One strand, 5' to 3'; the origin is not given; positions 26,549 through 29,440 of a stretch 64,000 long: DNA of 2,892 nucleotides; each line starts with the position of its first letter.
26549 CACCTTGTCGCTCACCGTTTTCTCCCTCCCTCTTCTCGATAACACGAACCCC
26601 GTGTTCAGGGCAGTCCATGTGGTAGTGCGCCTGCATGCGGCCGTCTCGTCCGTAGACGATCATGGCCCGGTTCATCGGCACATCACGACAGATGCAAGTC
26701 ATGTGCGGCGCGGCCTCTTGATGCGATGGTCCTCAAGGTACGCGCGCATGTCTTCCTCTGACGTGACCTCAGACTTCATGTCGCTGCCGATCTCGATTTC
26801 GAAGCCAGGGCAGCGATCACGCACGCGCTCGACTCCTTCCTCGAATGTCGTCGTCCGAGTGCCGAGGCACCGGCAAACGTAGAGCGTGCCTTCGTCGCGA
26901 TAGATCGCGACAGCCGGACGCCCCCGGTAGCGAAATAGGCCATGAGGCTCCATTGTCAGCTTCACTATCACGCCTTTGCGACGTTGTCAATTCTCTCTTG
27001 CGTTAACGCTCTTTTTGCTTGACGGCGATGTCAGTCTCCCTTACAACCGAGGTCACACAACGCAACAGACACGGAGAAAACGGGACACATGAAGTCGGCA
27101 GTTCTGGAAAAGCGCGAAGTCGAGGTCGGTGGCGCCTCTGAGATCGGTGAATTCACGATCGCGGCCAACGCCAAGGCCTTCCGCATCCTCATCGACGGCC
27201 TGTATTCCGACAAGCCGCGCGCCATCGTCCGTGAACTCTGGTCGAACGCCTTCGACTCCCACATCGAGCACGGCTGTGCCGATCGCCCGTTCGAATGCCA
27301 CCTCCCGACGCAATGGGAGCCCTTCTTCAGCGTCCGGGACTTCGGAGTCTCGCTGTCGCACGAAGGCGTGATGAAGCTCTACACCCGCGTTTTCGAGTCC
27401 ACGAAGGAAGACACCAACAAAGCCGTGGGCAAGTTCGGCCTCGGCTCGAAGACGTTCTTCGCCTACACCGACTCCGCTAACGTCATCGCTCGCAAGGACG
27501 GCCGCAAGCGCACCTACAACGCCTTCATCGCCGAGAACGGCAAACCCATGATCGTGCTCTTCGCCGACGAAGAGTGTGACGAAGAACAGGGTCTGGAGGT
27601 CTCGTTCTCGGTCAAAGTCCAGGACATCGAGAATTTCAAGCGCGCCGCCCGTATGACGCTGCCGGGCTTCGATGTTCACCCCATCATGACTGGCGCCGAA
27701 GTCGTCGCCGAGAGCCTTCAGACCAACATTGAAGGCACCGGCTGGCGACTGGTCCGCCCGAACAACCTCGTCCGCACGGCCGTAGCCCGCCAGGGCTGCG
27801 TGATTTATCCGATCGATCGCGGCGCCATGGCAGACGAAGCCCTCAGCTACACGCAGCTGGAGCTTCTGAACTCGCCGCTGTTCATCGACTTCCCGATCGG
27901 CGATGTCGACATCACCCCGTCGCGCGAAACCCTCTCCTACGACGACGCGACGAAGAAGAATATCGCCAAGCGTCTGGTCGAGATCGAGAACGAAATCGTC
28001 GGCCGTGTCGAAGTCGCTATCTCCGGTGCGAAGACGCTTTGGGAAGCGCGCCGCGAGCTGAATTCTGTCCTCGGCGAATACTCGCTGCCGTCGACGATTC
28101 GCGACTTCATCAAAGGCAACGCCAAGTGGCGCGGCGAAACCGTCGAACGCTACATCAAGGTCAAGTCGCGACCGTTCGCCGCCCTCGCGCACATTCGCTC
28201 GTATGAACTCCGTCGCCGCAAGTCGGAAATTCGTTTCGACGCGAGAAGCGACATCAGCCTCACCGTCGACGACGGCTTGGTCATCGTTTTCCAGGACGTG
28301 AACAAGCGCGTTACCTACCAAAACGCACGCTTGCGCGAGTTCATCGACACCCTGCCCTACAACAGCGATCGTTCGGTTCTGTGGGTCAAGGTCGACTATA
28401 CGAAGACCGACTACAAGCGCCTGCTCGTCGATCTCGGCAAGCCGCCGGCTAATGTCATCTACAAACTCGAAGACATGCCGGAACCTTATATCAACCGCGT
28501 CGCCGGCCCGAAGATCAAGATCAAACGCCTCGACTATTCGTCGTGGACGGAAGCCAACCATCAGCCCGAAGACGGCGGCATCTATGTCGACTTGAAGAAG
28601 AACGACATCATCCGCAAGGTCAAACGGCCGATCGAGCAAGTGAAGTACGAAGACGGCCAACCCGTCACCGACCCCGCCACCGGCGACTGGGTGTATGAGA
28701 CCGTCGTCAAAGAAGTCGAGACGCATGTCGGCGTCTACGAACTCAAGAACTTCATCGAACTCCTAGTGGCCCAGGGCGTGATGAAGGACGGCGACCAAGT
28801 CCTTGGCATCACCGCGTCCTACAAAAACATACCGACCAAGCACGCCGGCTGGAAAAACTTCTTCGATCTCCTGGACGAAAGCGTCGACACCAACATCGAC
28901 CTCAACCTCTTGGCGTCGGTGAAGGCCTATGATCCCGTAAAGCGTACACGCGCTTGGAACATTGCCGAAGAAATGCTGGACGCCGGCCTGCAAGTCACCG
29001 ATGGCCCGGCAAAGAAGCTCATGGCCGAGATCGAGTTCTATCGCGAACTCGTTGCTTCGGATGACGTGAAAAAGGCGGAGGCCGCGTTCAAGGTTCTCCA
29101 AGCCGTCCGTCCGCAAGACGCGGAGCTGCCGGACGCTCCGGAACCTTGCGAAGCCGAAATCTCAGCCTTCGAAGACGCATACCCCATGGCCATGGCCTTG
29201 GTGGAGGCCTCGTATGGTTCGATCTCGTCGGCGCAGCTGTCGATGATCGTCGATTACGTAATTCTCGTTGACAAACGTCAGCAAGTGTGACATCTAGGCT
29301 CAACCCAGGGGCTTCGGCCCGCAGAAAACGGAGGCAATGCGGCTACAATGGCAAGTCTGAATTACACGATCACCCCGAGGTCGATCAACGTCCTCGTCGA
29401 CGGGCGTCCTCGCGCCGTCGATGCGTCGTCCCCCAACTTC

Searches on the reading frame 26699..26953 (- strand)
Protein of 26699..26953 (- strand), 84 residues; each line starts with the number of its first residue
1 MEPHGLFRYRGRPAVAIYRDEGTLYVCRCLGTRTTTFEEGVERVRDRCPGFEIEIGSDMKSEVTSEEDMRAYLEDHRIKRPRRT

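Call 15: search_protein_families(library=phrogs, proteins=[window:26699-26953:-], max_evalue=0.01)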
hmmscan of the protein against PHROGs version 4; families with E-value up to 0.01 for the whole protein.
window:26699-26953:- (84 aa): 0 families

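Call 46: search_protein_families(library=pfam, proteins=[window:26699-26953:-], max_evalue=0.01)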
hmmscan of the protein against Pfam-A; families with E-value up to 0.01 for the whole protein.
window:26699-26953:- (84 aa): 0 families

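Call 54: find_homologous_proteins(query=window:26699-26953:-, max_evalue=0.001)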
Query window:26699-26953:- (84 aa): 1 proteins with E <= 0.001 among 1 candidates.
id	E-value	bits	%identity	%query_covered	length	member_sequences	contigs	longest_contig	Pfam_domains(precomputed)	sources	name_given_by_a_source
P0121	2.2e-50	186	100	100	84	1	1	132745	-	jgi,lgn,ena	-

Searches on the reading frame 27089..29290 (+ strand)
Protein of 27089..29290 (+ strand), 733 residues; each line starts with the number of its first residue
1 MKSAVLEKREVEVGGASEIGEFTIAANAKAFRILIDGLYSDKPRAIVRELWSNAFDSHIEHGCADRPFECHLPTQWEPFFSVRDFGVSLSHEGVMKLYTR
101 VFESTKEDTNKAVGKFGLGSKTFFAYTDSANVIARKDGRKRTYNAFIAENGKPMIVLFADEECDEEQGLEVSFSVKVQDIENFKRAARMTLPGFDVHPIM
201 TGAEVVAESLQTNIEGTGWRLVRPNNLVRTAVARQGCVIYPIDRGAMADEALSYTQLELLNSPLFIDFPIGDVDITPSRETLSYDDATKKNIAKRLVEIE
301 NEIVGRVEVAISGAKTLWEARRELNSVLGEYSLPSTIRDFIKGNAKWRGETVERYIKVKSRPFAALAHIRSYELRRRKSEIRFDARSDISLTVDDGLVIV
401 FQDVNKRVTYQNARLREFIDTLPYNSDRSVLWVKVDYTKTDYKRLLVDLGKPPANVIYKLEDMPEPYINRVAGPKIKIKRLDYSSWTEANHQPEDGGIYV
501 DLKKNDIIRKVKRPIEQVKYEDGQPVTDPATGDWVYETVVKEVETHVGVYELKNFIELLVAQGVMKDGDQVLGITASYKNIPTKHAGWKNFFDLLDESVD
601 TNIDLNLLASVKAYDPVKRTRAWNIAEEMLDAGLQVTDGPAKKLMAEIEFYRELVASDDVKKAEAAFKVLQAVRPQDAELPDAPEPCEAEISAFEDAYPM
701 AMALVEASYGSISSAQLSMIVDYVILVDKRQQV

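Call 15: search_protein_families(library=phrogs, proteins=[window:27089-29290:+], max_evalue=0.01)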
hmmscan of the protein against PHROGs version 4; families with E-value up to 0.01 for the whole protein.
window:27089-29290:+ (733 aa): 7 families
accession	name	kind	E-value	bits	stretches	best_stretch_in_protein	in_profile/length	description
phrog_612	-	lysis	9.1e-120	403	1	7-720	6-718/725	RIIA lysis inhibitor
phrog_30832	-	lysis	9.5e-54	184.2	1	14-326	14-335/735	RIIA lysis inhibitor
phrog_609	-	lysis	4.3e-51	174.9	1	21-316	23-315/1055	RIIB lysis inhibitor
phrog_2979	-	lysis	1.8e-47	163.5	1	10-312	12-322/846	RIIA lysis inhibitor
phrog_3661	-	lysis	3.3e-40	139.4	2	97-306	175-394/917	RIIA lysis inhibitor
phrog_24904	-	lysis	1.5e-23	84.3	1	21-313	21-304/695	RIIA lysis inhibitor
phrog_38678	-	lysis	1e-13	51.4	1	32-177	39-187/805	RIIA lysis inhibitor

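Call 20: find_related_loci(query=window:27089-29290:+, collection=viral_contigs, flank=4000)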
Query window:27089-29290:+ (733 aa) in viral_contigs; peptide patterns used: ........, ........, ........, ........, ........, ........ (x = any residue, [..] = any of these).
4 stretches matched a pattern, but none encodes a relative of the query by tblastn (E <= 1e-3).

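Call 22: find_homologous_proteins(query=window:27089-29290:+, max_evalue=1e-30)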
Query window:27089-29290:+ (733 aa): 729 proteins with E <= 1e-30 among 8000 candidates; the best 120 are listed.
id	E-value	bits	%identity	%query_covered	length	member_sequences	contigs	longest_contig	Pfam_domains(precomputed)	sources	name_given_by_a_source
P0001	0.0e+0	1655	100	100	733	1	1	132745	-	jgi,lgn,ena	-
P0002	5.6e-204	698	47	100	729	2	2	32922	-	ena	-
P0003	6.3e-200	684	46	99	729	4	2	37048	-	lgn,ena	-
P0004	1.2e-124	436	40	82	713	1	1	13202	-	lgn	-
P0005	5.6e-123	430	37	99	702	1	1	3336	-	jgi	-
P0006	5.7e-123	430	36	99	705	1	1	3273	-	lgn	-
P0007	1.9e-122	428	39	84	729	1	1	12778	-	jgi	jgi:hypothetical protein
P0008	2.9e-120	421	36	100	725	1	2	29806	PF13589.13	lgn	-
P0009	5.0e-120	420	40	83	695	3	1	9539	-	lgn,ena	-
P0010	8.7e-119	416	34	100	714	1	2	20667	-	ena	-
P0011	9.7e-116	406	35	99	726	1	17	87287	-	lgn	-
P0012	1.7e-114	402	35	99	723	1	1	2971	-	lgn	-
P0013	1.8e-114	402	36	99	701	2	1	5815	-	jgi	jgi:hypothetical protein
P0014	3.8e-114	401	39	81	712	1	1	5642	-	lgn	-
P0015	1.5e-113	399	33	98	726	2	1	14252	-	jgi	jgi:hypothetical protein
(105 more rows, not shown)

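Call 23: find_encoding_contigs(protein=P0002, flank=10000, max_places=3)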
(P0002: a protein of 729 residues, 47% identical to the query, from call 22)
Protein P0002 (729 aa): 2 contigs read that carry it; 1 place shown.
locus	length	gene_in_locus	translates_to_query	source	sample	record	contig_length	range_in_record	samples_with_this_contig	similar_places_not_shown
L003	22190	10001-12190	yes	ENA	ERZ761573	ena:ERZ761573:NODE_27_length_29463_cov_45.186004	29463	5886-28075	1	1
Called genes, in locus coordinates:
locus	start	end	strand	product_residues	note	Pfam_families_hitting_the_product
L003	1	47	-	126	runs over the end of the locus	-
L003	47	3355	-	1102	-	PF19263:DUF5906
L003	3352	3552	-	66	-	-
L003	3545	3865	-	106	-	-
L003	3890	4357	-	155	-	-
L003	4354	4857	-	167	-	PF13671:AAA_33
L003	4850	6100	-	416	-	PF09511:RNA_lig_T4_1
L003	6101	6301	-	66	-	-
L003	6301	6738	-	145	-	PF00702:Hydrolase (faint), PF03767:Acid_phosphat_B, PF24694:LNS2_PITM1-3 (weak), PF25109:HAD_PNKP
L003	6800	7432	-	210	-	PF00589:Phage_integrase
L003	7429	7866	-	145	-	-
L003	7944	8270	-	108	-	-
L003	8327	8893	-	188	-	-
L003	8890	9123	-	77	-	-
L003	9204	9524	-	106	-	-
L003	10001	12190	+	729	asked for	-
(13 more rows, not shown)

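Call 24: find_encoding_contigs(protein=P0003, flank=10000, max_places=3)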
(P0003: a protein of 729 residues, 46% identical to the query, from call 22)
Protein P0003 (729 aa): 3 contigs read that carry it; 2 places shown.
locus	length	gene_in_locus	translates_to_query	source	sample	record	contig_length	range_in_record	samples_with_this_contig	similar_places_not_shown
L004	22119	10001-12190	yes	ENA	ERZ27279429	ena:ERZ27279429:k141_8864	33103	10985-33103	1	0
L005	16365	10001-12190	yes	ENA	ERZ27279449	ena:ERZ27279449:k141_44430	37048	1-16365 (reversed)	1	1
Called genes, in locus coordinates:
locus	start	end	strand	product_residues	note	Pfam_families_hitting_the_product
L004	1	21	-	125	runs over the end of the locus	-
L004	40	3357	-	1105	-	PF19263:DUF5906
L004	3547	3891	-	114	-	-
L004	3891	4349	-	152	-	-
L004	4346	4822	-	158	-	PF13671:AAA_33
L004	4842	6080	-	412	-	PF09511:RNA_lig_T4_1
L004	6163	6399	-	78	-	-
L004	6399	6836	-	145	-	PF00702:Hydrolase (faint), PF03767:Acid_phosphat_B (weak), PF25109:HAD_PNKP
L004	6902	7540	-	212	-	PF00589:Phage_integrase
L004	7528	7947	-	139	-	-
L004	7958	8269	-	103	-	-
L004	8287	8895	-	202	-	-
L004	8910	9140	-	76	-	-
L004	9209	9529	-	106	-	-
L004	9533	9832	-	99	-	-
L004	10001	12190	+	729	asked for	-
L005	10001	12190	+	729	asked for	-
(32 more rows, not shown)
